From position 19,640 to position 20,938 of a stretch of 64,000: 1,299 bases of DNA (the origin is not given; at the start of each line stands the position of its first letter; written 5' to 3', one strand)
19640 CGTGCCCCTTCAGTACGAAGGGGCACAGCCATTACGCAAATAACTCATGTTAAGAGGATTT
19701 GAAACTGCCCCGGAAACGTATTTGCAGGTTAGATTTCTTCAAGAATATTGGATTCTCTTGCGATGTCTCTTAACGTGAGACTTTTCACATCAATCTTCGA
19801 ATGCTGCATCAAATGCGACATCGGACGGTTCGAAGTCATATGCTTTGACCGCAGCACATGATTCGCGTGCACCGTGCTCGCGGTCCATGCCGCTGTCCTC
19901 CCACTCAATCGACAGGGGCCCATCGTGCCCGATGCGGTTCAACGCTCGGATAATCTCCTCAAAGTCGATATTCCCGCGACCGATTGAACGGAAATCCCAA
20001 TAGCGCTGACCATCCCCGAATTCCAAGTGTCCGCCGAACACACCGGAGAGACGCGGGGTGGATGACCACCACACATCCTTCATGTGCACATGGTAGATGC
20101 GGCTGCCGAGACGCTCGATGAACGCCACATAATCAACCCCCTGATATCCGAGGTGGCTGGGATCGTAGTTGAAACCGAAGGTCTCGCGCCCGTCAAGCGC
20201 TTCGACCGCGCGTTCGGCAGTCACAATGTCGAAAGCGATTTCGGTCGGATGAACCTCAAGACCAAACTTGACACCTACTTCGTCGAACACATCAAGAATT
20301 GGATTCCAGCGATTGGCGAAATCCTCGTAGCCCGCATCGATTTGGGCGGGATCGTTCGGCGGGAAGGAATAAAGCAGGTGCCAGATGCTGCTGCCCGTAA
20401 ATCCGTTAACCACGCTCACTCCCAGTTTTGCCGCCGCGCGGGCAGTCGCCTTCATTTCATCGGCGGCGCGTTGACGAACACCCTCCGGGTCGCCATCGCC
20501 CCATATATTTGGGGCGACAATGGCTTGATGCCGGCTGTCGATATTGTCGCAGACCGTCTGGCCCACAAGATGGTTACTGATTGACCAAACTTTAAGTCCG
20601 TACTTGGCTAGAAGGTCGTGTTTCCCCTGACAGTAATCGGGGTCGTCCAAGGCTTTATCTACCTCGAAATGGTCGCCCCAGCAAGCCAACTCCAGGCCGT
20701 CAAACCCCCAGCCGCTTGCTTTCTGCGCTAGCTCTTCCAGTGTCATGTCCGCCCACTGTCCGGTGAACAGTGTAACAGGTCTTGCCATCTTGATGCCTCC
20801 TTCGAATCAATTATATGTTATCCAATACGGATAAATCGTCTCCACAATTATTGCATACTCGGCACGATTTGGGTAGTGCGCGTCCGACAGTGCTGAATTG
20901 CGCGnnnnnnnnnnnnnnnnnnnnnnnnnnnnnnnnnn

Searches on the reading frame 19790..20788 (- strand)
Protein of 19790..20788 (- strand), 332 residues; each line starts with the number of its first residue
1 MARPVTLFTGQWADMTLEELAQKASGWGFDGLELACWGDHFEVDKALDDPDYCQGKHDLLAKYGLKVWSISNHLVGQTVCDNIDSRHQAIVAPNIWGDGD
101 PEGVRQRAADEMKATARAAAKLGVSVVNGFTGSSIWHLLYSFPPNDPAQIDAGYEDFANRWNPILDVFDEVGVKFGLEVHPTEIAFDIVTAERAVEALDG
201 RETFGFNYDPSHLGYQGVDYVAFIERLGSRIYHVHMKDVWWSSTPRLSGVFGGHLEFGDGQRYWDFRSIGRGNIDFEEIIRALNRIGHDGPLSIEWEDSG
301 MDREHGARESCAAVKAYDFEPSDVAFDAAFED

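Call 10: search_protein_families(library=padloc, proteins=[window:19790-20788:-], max_evalue=0.1)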
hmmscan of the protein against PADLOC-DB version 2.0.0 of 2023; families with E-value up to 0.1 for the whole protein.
window:19790-20788:- (332 aa): 0 families

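Call 11: search_protein_families(library=pfam, proteins=[window:19790-20788:-], max_evalue=0.001)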
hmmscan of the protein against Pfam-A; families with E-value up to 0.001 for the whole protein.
window:19790-20788:- (332 aa): 1 family
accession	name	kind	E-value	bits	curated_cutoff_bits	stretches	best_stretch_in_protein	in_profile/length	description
PF01261.30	AP_endonuc_2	-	9.9e-43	147.1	31.1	1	22-316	2-248/249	Xylose isomerase-like TIM barrel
